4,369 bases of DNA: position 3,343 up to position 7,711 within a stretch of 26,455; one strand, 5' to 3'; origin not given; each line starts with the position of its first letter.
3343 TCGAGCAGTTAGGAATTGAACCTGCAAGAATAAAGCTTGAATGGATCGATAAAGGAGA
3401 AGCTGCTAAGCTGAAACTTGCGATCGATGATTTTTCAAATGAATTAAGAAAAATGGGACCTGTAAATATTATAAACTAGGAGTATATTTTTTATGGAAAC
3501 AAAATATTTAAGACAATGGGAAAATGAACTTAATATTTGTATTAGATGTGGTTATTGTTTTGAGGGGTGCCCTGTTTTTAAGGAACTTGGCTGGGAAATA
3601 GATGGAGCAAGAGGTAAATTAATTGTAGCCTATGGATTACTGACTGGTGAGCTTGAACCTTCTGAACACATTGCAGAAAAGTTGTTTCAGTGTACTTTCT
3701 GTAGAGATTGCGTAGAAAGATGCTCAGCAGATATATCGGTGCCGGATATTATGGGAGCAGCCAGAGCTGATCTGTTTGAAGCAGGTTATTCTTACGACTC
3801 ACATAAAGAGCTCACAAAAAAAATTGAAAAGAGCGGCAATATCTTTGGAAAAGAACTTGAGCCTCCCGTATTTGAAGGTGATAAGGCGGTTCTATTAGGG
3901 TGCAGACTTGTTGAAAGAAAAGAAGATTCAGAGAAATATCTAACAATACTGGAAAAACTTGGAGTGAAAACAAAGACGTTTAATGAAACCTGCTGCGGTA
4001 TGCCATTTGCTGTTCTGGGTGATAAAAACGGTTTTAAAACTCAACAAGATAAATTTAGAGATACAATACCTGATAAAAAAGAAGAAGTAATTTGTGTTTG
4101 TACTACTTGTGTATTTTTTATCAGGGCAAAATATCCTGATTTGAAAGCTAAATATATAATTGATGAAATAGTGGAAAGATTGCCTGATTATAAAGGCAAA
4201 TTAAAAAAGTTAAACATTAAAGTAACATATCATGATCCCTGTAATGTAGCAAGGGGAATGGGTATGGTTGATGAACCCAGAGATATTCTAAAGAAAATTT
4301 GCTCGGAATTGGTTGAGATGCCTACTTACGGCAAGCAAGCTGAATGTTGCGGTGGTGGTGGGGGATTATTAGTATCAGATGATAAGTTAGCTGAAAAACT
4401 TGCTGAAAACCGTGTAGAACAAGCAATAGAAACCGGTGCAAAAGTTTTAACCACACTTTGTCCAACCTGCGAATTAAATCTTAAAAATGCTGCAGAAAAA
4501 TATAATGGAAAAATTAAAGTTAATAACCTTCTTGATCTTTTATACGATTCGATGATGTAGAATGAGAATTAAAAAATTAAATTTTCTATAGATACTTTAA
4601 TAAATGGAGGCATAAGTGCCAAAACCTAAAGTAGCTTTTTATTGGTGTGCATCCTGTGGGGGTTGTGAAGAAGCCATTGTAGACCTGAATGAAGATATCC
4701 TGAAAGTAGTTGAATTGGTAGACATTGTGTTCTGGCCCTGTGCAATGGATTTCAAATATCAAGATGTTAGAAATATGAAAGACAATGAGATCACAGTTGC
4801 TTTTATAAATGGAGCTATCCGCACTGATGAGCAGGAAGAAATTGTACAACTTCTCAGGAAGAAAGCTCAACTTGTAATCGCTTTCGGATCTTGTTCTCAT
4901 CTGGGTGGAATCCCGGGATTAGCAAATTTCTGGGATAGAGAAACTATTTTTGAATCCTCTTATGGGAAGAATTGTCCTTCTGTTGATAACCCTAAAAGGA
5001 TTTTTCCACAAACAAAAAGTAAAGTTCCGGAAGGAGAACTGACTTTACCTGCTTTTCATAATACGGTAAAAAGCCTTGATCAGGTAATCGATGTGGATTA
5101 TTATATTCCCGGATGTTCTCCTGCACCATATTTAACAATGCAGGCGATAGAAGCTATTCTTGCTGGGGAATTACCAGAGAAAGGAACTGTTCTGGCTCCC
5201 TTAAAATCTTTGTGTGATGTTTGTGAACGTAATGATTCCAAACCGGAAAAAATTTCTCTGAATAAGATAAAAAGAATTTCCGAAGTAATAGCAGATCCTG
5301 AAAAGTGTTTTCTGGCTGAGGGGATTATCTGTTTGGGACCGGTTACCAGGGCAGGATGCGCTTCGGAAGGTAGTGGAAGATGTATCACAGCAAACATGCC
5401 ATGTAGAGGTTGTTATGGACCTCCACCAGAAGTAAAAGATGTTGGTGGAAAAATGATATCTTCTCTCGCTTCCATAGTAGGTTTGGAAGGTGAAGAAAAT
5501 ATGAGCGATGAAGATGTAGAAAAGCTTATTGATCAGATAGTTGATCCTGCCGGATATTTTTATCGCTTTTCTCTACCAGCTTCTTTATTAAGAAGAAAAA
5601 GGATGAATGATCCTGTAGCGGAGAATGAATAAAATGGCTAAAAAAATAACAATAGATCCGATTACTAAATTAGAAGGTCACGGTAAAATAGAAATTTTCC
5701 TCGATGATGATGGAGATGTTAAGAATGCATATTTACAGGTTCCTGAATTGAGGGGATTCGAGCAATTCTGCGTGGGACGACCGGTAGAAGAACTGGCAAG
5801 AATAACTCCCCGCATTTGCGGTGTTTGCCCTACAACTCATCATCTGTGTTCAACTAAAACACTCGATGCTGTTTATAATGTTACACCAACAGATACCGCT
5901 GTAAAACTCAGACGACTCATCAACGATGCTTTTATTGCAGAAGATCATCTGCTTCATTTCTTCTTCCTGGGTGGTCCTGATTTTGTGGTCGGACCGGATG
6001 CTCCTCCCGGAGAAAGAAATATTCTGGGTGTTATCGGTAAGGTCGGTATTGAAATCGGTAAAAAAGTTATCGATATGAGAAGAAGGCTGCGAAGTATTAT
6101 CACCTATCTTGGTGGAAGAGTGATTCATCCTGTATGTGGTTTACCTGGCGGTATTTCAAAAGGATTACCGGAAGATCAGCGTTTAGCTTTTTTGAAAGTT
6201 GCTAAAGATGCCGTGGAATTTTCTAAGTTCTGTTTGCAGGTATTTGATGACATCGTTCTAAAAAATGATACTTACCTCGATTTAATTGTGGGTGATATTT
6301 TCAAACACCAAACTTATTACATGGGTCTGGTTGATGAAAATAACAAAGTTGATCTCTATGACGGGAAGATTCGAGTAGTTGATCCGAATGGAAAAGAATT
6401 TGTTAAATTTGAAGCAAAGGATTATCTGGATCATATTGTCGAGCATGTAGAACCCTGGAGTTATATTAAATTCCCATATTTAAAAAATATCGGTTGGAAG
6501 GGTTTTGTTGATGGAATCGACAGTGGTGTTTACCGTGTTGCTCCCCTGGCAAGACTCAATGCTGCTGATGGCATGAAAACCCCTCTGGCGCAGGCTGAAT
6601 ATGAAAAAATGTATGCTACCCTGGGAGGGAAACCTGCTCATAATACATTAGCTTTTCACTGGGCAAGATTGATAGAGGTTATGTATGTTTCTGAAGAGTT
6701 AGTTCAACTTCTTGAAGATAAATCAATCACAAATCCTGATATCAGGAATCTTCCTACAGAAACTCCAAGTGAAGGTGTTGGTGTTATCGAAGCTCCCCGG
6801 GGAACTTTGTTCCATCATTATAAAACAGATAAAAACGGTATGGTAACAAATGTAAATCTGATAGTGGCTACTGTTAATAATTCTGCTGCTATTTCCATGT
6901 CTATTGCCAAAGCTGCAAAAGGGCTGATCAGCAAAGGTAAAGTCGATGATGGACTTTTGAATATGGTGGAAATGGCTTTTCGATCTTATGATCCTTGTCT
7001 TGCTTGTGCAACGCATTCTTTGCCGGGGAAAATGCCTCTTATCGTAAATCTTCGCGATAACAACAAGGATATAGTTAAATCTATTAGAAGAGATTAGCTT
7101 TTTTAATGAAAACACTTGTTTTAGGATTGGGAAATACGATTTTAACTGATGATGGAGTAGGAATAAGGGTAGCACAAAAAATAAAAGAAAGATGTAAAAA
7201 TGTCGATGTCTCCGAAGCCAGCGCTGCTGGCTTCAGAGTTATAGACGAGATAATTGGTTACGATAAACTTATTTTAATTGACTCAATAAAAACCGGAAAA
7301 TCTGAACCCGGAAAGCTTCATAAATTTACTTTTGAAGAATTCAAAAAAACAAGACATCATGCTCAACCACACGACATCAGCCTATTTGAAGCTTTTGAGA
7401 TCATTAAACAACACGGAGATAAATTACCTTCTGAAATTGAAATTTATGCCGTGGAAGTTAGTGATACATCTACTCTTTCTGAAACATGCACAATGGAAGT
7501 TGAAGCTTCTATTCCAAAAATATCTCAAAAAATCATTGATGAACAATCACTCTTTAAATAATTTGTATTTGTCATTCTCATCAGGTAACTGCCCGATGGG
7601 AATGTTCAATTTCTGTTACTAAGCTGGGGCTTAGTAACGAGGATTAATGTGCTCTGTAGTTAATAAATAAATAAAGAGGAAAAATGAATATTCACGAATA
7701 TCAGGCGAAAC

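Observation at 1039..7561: HdrA-less Mvh module: group 3c hydrogenase apparently coupled to a GlcD-type flavoprotein and an HdrD-like CCG protein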

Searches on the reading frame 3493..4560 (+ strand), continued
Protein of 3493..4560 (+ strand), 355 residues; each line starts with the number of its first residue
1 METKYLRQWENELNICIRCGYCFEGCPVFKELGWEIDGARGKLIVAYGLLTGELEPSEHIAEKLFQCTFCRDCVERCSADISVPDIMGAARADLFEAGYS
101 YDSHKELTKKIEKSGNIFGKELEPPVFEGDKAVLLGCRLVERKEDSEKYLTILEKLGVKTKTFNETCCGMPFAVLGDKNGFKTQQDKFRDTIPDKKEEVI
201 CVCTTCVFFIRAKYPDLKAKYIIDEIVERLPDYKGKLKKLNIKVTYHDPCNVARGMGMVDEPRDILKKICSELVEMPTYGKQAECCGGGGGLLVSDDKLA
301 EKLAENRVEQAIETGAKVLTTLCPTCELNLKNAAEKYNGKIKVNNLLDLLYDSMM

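Call 37: search_solved_structures(query=window:3493-4560:+, max_evalue=0.001, show_alignments=2)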
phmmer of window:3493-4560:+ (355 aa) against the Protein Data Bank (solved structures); distinct sequences matched with E-value up to 0.001: 11.
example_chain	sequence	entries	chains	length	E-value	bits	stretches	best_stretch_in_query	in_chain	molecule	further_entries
9ojn_A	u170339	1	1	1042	5.4e-17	65.7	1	193-335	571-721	Iron-sulfur-binding reductase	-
9sfi_C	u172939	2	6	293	9.6e-10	41.8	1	241-333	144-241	H(2)/formate:CoB-CoM heterodisulfide,ferredoxin reductase subunit B2 | Heterodisulfide reductase subunit B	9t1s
5odc_B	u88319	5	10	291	4.6e-08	36.3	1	239-332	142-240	Heterodisulfide reductase, subunit B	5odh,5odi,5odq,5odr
8rvv_C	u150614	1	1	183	2e-07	34.2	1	11-136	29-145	H(2):CoB-CoM heterodisulfide,ferredoxin reductase subunit C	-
8rvu_c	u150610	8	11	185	2.1e-07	34.1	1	11-136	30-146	H(2):CoB-CoM heterodisulfide,ferredoxin reductase subunit C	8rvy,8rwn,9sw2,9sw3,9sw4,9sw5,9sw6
8rvv_B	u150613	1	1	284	1.3e-06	31.5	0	238-330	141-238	H(2):CoB-CoM heterodisulfide,ferredoxin reductase subunit B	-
8rvu_b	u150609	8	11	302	1.7e-06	31.2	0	238-330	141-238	H(2):CoB-CoM heterodisulfide,ferredoxin reductase subunit B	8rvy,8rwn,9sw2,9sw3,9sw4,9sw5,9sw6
7bkb_B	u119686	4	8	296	1.1e-05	28.5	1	274-333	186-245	CoB--CoM heterodisulfide reductase subunit B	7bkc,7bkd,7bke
5odc_C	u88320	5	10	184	6.4e-05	26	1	12-116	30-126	Heterodisulfide reductase, subunit C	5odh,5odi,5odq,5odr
9sfi_E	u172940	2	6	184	0.00013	24.9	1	13-116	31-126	H(2)/formate:CoB-CoM heterodisulfide,ferredoxin reductase subunit C2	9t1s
7bkb_C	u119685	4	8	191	0.00028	23.8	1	5-96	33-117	CoB--CoM heterodisulfide reductase subunit C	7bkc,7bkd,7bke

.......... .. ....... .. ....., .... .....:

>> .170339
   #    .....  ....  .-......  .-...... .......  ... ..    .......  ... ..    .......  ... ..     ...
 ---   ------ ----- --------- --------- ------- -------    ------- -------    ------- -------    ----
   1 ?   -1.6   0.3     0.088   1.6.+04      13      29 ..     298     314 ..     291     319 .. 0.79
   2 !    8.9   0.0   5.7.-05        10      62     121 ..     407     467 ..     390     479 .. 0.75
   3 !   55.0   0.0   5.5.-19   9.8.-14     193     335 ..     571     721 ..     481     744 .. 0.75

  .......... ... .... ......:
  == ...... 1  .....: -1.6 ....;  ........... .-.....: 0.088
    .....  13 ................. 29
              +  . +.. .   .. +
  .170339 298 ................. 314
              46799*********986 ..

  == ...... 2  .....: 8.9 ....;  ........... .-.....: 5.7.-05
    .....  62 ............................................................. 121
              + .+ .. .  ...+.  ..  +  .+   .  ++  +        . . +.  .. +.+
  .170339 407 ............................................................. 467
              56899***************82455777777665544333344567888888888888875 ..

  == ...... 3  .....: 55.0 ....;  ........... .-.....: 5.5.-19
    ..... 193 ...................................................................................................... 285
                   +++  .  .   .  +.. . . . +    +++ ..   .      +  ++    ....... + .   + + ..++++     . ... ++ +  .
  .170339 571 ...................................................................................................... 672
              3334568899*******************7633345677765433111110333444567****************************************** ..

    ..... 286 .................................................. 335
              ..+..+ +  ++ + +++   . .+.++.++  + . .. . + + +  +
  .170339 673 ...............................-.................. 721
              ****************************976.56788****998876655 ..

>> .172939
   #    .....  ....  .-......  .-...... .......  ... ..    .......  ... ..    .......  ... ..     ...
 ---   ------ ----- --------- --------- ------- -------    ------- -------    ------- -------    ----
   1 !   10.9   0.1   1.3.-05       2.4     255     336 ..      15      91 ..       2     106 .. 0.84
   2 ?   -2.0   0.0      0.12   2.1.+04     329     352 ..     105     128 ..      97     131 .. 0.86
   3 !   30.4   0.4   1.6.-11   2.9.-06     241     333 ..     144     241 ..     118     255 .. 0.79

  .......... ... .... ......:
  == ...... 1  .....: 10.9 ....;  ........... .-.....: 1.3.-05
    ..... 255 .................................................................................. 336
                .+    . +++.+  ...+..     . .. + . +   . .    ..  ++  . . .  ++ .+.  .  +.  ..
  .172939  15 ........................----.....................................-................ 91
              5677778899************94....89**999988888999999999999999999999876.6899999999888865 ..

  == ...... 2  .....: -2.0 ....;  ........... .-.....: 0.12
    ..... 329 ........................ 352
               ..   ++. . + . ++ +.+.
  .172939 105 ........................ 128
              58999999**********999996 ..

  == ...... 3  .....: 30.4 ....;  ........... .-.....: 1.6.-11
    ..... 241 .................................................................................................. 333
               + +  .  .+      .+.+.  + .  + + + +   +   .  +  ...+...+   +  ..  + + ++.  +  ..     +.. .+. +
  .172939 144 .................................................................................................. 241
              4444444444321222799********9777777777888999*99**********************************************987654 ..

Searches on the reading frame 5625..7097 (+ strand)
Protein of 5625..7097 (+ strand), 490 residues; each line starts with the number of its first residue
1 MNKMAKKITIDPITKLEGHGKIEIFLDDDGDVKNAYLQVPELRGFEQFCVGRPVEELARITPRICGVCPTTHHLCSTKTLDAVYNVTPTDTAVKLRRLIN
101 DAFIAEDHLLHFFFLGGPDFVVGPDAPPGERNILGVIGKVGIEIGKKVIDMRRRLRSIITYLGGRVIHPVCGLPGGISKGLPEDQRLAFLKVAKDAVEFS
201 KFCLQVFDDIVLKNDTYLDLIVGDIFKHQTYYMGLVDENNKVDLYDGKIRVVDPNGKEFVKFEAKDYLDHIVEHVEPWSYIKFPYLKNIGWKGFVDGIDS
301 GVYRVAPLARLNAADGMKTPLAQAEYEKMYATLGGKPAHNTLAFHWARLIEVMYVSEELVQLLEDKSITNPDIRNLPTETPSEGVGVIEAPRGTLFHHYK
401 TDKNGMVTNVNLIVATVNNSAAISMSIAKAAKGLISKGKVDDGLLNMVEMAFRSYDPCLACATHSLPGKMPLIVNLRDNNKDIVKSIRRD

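Call 3: search_protein_families(library=pfam, proteins=[window:5625-7097:+])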
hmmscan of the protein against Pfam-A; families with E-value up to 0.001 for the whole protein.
window:5625-7097:+ (490 aa): 1 family
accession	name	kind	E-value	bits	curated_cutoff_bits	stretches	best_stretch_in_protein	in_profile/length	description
PF00374.24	NiFeSe_Hases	-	3.3e-33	115.8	25.8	2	43-121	1-79/508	Nickel-dependent hydrogenase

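Call 6: search_protein_families(library=ncbifam, proteins=[window:5625-7097:+], max_evalue=0.00001)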
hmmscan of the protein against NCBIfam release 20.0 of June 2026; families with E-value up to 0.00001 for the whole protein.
window:5625-7097:+ (490 aa): 9 families
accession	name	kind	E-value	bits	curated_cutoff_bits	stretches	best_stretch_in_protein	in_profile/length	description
NF041785.2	VhuA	equivalog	9.5e-125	416.4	800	1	6-434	2-416/418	F420-non-reducing hydrogenase Vhu subunit A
NF033181.1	NiFeSe_hydrog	equivalog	4.2e-49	167.8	600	2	5-125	1-120/507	nickel-dependent hydrogenase large subunit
NF045518.1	H2_NiFeSe_large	exception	5.2e-47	160.8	780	1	7-466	3-482/485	NiFeSe hydrogenase large subunit HysA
NF040828.1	sulfhyd_ShyA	equivalog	1.1e-38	133.2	700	2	302-464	252-411/415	NAD(P)-dependent hydrogenase/sulfhydrogenase 2 subunit alpha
TIGR03295.1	frhA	equivalog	2.8e-38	132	392.5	2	4-218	1-207/412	coenzyme F420 hydrogenase subunit alpha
NF040832.1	sulfhyd_HydA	equivalog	6.9e-36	124.3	880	1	7-464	4-422/426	NADPH-dependent hydrogenase/sulfhydrogenase 1 subunit alpha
NF007778.0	PRK10467.1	equivalog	1.9e-26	92.5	969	2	4-121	1-117/567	hydrogenase 2 large subunit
NF007550.0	PRK10170.1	equivalog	9.6e-23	80.4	1101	1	2-121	13-132/597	Ni/Fe-hydrogenase large subunit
NF041786.2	VhuU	equivalog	1.4e-08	34.4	70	1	440-465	3-28/45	F420-non-reducing hydrogenase selenoprotein subunit VhuU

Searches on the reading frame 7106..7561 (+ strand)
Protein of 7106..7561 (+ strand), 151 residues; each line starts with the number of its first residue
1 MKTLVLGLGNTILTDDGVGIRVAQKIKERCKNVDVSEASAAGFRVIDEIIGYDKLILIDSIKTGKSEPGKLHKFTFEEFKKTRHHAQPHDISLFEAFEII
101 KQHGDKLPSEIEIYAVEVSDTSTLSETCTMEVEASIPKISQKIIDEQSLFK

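Call 3: search_protein_families(library=pfam, proteins=[window:7106-7561:+])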
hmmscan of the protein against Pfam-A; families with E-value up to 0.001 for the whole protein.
window:7106-7561:+ (151 aa): 1 family
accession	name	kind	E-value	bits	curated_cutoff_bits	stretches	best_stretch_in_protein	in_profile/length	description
PF01750.23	HycI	-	4e-14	53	23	1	20-146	1-130/130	Hydrogenase maturation protease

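Call 6: search_protein_families(library=ncbifam, proteins=[window:7106-7561:+], max_evalue=0.00001)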
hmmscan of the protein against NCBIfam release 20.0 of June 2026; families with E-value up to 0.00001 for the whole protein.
window:7106-7561:+ (151 aa): 6 families
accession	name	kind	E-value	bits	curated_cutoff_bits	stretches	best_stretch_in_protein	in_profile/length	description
TIGR00072.1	hydrog_prot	superfamily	2.5e-31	108.6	47.45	1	4-146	1-144/145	hydrogenase maturation protease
TIGR00140.1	hupD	subfamily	2.1e-18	66.7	151.8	1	4-145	2-145/151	HyaD/HybD family hydrogenase maturation endopeptidase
NF045519.1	NiFeSe_H2_mat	exception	3e-17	62.8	190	1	2-142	2-142/152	NiFeSe hydrogenase maturation protease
NF007777.0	PRK10466.1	equivalog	2.1e-15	56.9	190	1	1-144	1-146/164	HyaD/HybD family hydrogenase maturation endopeptidase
TIGR00130.1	frhD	equivalog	2.8e-12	46.9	134.95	1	2-146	4-150/153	coenzyme F420-reducing hydrogenase, FrhD protein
NF007616.0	PRK10264.1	equivalog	4.1e-07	29.9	261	1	3-80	6-85/195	hydrogenase 1 maturation protease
